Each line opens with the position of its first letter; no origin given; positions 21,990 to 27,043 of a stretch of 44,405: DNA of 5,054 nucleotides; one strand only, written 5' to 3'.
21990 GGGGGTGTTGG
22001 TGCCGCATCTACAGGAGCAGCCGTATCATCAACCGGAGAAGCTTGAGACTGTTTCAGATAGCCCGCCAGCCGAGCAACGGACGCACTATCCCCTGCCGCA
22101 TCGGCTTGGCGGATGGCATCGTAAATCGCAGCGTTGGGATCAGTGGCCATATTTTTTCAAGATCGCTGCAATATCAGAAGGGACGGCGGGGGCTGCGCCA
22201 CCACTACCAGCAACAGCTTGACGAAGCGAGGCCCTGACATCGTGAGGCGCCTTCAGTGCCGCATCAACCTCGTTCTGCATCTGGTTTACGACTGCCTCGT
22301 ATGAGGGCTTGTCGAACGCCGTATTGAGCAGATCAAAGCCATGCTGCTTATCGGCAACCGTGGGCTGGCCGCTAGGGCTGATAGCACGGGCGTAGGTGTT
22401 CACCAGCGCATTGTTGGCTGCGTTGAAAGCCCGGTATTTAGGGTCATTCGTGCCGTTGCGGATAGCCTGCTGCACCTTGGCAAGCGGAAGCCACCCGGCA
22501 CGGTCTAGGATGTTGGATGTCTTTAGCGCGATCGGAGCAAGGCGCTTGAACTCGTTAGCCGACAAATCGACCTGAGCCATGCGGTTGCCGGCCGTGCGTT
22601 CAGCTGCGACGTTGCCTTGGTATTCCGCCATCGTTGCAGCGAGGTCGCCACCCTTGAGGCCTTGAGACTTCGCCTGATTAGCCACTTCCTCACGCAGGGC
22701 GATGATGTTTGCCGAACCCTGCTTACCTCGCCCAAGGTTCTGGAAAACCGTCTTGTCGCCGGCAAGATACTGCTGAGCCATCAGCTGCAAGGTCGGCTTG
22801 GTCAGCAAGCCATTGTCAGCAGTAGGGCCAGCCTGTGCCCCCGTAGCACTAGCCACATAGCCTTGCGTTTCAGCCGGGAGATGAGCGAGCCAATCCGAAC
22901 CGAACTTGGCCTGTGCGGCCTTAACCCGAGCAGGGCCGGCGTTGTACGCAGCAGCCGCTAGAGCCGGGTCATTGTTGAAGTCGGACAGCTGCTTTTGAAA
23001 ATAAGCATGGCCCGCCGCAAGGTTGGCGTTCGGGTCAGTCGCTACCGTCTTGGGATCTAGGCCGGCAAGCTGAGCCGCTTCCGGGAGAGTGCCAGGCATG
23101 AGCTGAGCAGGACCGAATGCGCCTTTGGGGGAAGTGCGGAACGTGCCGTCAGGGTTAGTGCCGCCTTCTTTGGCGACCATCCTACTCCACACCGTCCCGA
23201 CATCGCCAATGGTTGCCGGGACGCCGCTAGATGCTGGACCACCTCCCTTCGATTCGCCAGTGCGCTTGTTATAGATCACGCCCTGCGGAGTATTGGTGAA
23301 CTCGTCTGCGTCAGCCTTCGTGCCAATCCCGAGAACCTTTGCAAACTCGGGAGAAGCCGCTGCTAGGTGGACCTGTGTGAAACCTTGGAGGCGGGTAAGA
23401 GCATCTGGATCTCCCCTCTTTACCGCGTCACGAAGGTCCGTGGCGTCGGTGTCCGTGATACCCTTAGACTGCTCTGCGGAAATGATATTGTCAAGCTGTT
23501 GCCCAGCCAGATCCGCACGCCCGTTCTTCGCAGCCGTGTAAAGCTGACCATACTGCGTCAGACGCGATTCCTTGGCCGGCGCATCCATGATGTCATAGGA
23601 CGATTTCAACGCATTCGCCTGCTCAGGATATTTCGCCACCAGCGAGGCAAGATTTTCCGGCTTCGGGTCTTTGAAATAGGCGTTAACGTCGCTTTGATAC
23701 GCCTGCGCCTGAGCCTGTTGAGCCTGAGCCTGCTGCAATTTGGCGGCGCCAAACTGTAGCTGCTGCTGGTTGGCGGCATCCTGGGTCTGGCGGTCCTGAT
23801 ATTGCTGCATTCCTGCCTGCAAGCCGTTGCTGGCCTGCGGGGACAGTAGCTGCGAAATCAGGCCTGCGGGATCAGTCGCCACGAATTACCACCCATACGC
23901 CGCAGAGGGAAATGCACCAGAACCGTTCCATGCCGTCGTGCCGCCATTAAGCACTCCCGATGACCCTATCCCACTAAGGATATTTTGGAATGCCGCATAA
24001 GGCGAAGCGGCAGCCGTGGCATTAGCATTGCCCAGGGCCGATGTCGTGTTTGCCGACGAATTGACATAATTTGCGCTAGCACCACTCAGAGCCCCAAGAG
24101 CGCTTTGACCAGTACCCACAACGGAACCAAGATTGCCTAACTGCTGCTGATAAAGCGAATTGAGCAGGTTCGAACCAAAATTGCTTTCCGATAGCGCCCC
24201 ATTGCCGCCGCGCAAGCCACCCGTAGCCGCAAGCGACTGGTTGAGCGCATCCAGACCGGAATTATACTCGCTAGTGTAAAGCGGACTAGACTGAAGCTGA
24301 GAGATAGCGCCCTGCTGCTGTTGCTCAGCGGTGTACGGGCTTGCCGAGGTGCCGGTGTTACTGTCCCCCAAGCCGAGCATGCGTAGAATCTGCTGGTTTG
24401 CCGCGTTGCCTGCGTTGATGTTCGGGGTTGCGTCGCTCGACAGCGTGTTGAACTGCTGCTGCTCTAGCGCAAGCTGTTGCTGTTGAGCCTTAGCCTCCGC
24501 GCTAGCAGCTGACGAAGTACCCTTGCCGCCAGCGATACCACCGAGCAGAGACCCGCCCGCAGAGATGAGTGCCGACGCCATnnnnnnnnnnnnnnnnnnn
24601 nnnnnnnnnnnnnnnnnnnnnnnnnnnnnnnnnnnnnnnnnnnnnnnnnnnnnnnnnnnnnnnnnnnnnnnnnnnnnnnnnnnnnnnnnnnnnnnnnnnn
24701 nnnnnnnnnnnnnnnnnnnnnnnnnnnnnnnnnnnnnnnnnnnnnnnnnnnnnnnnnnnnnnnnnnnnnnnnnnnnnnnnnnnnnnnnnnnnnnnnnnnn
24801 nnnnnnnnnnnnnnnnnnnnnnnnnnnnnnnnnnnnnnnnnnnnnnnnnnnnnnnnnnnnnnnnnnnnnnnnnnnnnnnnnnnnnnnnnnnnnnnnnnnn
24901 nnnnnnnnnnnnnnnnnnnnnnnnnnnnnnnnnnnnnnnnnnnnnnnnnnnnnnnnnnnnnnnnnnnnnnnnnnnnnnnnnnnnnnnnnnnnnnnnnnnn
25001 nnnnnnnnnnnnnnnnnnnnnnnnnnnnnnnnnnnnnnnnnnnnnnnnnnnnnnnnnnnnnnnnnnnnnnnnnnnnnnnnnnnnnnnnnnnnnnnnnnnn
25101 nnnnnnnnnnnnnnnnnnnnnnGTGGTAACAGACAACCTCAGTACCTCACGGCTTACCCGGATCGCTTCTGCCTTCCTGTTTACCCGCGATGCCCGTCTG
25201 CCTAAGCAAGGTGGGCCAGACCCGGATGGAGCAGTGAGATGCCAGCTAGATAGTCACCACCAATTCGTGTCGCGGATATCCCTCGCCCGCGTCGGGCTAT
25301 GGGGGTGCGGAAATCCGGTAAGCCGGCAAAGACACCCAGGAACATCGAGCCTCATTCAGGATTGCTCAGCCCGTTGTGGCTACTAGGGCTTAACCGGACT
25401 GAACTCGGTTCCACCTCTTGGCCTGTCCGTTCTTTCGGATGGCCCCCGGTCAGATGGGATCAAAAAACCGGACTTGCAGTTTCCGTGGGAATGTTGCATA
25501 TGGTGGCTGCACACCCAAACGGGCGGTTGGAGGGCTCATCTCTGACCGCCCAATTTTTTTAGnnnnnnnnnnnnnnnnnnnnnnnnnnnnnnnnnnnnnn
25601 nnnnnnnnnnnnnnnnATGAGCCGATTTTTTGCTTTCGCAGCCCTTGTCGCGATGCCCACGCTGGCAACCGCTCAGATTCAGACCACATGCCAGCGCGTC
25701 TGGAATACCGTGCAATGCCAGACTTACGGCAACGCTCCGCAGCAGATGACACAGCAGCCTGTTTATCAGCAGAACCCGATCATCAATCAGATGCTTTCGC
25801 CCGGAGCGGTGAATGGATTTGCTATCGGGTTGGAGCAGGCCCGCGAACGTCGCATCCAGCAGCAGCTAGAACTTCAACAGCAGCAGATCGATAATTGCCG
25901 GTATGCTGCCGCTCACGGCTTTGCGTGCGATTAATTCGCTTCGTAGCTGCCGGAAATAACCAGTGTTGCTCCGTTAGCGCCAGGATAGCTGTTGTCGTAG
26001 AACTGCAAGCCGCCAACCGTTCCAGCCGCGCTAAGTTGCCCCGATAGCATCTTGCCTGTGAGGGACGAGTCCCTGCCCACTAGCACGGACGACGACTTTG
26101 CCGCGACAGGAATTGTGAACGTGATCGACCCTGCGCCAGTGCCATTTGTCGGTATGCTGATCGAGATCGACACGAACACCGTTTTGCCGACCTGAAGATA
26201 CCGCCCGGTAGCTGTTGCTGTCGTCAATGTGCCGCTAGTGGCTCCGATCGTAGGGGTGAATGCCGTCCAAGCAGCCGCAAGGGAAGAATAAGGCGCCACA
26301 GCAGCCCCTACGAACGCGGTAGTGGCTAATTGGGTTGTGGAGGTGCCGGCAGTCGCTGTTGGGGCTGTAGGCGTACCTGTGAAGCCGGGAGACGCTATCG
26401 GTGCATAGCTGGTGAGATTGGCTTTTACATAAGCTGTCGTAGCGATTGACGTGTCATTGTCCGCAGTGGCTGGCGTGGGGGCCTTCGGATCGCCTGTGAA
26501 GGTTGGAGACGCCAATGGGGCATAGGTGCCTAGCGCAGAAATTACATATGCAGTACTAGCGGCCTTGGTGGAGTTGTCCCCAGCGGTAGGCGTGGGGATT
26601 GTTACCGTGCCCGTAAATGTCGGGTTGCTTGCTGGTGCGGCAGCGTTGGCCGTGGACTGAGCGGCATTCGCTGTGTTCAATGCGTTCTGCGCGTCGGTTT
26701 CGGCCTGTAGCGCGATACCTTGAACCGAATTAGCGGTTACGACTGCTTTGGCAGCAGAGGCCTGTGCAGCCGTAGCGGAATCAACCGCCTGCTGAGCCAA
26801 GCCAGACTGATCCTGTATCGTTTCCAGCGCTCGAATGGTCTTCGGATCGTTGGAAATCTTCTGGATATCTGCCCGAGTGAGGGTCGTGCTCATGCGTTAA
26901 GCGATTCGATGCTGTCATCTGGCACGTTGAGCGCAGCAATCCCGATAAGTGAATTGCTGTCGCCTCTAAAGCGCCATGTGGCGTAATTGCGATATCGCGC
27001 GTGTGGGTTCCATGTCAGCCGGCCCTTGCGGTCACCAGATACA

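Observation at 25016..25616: ORF-free, helix-rich 0.55-kb island with its own terminator inside the tail/ejection genes: candidate undescribed structured ncRNA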

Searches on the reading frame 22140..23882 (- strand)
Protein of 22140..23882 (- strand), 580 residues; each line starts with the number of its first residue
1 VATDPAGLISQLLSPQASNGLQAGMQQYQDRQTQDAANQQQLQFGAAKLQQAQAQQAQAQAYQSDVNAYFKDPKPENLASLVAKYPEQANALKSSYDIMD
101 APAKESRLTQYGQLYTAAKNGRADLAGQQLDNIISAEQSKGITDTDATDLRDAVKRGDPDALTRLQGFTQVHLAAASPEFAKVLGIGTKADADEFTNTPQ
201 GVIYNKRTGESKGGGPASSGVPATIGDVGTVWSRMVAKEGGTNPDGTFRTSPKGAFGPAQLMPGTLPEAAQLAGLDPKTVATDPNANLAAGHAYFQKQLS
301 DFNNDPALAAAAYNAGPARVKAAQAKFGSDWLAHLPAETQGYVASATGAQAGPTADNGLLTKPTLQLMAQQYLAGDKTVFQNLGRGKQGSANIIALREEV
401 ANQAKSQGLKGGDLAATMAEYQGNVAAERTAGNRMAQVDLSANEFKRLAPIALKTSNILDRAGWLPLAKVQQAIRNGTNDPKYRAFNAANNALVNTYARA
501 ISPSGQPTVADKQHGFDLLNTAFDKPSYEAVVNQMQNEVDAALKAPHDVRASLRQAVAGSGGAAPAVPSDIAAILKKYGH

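Call 13: search_protein_families(library=pfam, proteins=[window:22140-23882:-], max_evalue=0.01)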
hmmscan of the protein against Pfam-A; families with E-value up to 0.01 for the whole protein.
window:22140-23882:- (580 aa): 1 family
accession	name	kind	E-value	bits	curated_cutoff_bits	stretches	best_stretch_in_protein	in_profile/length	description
PF01464.25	SLT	-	2.5e-13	50.1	21.3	1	250-327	32-108/117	Transglycosylase SLT domain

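Call 14: search_protein_families(library=phrogs, proteins=[window:22140-23882:-], max_evalue=0.01)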
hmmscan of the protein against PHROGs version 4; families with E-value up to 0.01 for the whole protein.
window:22140-23882:- (580 aa): 6 families
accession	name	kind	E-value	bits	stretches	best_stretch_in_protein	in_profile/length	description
phrog_28504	-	tail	4.3e-14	53.2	1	235-347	254-357/597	lytic tail fiber protein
phrog_669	-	lysis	3.1e-13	49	1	26-346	783-1049/1946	endolysin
phrog_36437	-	unknown function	1.7e-12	48.2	1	242-349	255-361/374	-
phrog_2013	-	tail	2.2e-10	41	1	247-344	498-583/657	lytic tail protein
phrog_19855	-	head and packaging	2.1e-09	36.5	1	121-345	971-1186/1257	virion structural protein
phrog_14342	-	tail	5.2e-09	37.2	1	250-344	174-266/272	lytic tail fiber protein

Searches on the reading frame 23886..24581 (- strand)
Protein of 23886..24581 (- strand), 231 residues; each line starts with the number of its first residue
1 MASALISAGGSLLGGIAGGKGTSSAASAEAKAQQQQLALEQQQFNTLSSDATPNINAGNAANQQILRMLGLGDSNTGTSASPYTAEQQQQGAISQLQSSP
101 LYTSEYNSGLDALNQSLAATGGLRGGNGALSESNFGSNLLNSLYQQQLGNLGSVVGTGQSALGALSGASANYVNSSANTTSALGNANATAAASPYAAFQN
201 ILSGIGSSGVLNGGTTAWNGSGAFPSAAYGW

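Call 13: search_protein_families(library=pfam, proteins=[window:23886-24581:-], max_evalue=0.01)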
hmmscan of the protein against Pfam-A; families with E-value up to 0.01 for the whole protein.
window:23886-24581:- (231 aa): 0 families

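Call 14: search_protein_families(library=phrogs, proteins=[window:23886-24581:-], max_evalue=0.01)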
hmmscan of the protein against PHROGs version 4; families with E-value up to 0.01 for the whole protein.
window:23886-24581:- (231 aa): 1 family
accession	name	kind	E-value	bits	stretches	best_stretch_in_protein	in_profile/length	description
phrog_598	-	DNA, RNA and nucleotide metabolism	1.1e-23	85.2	1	2-220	7-211/240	DNA ejection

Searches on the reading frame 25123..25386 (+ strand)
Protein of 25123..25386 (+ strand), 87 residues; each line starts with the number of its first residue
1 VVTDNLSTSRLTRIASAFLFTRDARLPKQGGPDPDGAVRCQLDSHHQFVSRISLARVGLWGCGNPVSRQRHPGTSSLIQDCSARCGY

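Call 13: search_protein_families(library=pfam, proteins=[window:25123-25386:+], max_evalue=0.01)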
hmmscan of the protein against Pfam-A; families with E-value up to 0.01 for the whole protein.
window:25123-25386:+ (87 aa): 0 families

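Call 14: search_protein_families(library=phrogs, proteins=[window:25123-25386:+], max_evalue=0.01)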
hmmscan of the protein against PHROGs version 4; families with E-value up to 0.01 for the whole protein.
window:25123-25386:+ (87 aa): 0 families

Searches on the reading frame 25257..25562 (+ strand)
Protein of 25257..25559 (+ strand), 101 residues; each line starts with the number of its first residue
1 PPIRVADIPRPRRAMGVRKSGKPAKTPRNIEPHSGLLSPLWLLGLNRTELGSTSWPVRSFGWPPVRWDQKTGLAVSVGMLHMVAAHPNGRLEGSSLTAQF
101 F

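Call 13: search_protein_families(library=pfam, proteins=[window:25299-25562:+], max_evalue=0.01)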
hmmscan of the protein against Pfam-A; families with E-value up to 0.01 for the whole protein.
window:25299-25562:+ (87 aa): 0 families

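Call 14: search_protein_families(library=phrogs, proteins=[window:25299-25562:+], max_evalue=0.01)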
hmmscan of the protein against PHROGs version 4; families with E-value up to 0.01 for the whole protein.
window:25299-25562:+ (87 aa): 0 families

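Call 97: search_protein_representatives(protein=window:25257-25559:+)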
Query: 101 residues. Proteins with E-value up to 0.001 (for the whole library): 2; up to 1e-10: 0; up to 1e-30: 0. The best 2 are listed.
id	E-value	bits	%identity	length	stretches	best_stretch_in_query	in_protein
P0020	5.9e-05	39.4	36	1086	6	56-83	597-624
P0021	3.0e-04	37.2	34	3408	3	53-90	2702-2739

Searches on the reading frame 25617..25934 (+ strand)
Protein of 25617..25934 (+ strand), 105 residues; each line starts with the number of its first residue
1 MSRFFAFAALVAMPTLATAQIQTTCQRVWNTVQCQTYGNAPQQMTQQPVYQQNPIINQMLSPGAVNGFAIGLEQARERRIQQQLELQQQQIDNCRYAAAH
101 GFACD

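Call 13: search_protein_families(library=pfam, proteins=[window:25617-25934:+], max_evalue=0.01)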
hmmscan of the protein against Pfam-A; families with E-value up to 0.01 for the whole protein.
window:25617-25934:+ (105 aa): 0 families

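Call 14: search_protein_families(library=phrogs, proteins=[window:25617-25934:+], max_evalue=0.01)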
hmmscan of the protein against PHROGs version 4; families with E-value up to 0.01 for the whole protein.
window:25617-25934:+ (105 aa): 0 families

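Call 16: find_related_loci(query=window:25617-25934:+, collection=viral_contigs, flank=4000)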
Query window:25617-25934:+ (105 aa) in viral_contigs; peptide patterns used: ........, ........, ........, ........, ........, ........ (x = any residue, [..] = any of these).
12 stretches matched a pattern, but none encodes a relative of the query by tblastn (E <= 1e-3).

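Call 18: find_encoding_contigs(protein=window:25617-25934:+, flank=6000, max_places=10)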
Protein window:25617-25934:+ (105 aa): 2 contigs read that carry it; 1 place shown.
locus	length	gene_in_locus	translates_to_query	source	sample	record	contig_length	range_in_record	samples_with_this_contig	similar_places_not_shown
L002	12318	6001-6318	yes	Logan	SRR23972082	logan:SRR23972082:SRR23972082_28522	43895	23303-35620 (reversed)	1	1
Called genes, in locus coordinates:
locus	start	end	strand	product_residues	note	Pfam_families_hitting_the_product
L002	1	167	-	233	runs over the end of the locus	-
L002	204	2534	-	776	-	-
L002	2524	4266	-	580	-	PF01464:SLT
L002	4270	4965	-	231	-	-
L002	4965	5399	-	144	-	-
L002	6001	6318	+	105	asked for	-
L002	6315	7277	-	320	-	-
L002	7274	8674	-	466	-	PF11134:Phage_stabilise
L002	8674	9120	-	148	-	-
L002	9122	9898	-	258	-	PF14099:Polysacc_lyase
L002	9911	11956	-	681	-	-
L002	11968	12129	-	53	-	-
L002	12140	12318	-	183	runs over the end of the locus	-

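Call 30: find_homologous_proteins(query=window:25617-25934:+, max_evalue=0.01)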
Query window:25617-25934:+ (105 aa): 1 proteins with E <= 0.01 among 13 candidates.
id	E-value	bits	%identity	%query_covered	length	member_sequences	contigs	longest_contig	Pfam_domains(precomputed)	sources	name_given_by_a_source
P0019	7.6e-63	227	100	100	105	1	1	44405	-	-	-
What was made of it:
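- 25617..25934 (+): ORFan gene (moron) for a 105-aa protein with a signal peptide, Gln-rich with 4 Cys. It is convergent with the fibre gene and overlaps it by 4 nt. No homolog among 5.8 billion proteins (call 30).
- The moron is an ORFan (call 30). It is an orphan, like the adjacent ORFan gene (call 30).
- Tried and rejected: It is an ORFan (calls 16, 18, 30).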

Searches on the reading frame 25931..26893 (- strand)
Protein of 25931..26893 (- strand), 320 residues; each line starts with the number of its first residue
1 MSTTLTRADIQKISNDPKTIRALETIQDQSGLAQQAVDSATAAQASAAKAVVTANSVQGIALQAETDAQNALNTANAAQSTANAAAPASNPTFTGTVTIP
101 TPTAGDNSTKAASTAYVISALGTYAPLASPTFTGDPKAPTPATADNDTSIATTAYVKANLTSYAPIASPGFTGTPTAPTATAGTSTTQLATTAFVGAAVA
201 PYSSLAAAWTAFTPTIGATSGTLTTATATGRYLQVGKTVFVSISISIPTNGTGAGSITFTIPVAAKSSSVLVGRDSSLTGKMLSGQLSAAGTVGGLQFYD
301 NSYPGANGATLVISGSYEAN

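Call 13: search_protein_families(library=pfam, proteins=[window:25931-26893:-], max_evalue=0.01)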
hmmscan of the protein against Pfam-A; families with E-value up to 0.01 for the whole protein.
window:25931-26893:- (320 aa): 0 families

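Call 14: search_protein_families(library=phrogs, proteins=[window:25931-26893:-], max_evalue=0.01)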
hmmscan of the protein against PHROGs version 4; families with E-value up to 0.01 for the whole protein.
window:25931-26893:- (320 aa): 16 families
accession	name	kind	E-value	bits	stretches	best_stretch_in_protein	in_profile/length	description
phrog_9625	-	unknown function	3e-23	82.4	2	125-243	664-777/1586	-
phrog_22682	-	tail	1.2e-22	81.7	1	112-263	165-317/400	tail fiber protein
phrog_4209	-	tail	3.7e-22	79.9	3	117-163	102-148/406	tail fiber protein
phrog_2631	-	tail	1.1e-19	71.5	3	159-200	341-382/644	tail fiber protein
phrog_7032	-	tail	1.6e-16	60.6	2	162-200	249-287/866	tail fiber protein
phrog_4549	-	tail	1.7e-14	53.9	3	123-160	270-307/869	tail fiber protein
phrog_32881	-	moron, auxiliary metabolic gene and host takeover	8e-14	51.9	1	207-317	574-686/690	pectin lyase activity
phrog_454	-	tail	5.1e-13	49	2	164-199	286-321/1376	tail fiber protein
phrog_38759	-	unknown function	5.7e-08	32.7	2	125-160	168-203/920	-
phrog_32934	-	unknown function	2.1e-07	30.8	1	119-162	71-114/577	-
phrog_11518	-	tail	2.1e-07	30.6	2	124-163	272-310/812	tail fiber protein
phrog_863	-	tail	4e-07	30.3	1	117-161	65-109/690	tail fiber assembly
phrog_3100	-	tail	3e-06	28.8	1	158-225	75-129/382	tail fiber protein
phrog_8713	-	tail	1.2e-05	25.5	2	116-160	386-430/509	tail fiber protein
phrog_4849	-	tail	0.0028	17.2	1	77-123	504-550/788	tail protein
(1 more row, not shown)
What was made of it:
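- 25931..26893 (-): 320-aa tail-fibre-like protein that replaces the ~160-aa needle of relatives. Only the first ~26-40 residues are shared with the needles. PHROG tail-fibre hits (call 14).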

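Call 38: find_related_loci(query=window:25931-26893:-, collection=viral_contigs, flank=3000)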
Query window:25931-26893:- (320 aa) in viral_contigs; peptide patterns used: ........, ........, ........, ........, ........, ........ (x = any residue, [..] = any of these).
257 stretches matched a pattern; 237 encode a relative of the query (tblastn E <= 1e-3); the best 80 are kept; 80 distinct loci.
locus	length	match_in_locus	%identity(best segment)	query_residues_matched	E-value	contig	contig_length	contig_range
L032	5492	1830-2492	45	95-317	2e-41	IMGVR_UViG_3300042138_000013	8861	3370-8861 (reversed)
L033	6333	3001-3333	66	91-204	8e-36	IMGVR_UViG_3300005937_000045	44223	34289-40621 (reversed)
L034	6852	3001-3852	38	38-317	2e-34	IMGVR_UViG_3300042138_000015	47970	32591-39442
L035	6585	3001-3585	45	84-234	2e-34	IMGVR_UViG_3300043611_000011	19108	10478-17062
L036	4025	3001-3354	61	77-198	9e-34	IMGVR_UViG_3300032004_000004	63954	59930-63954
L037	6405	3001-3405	56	86-195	3e-32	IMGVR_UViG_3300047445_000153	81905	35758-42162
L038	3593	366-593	83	86-195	2e-32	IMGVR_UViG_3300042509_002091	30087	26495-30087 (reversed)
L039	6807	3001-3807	56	76-200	5e-31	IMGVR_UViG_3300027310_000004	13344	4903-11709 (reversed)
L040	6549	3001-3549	48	21-197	8e-31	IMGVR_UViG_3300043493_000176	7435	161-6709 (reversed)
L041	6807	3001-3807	56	76-200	5e-31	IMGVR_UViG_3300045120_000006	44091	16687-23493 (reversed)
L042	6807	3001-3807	56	76-200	5e-31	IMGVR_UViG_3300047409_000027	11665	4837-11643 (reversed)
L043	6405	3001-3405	46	178-319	7e-30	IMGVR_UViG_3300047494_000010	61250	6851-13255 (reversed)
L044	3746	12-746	50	68-200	7e-30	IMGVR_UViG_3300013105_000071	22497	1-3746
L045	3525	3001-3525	48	21-200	3e-29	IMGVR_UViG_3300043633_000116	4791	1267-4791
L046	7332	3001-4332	56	84-225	4e-29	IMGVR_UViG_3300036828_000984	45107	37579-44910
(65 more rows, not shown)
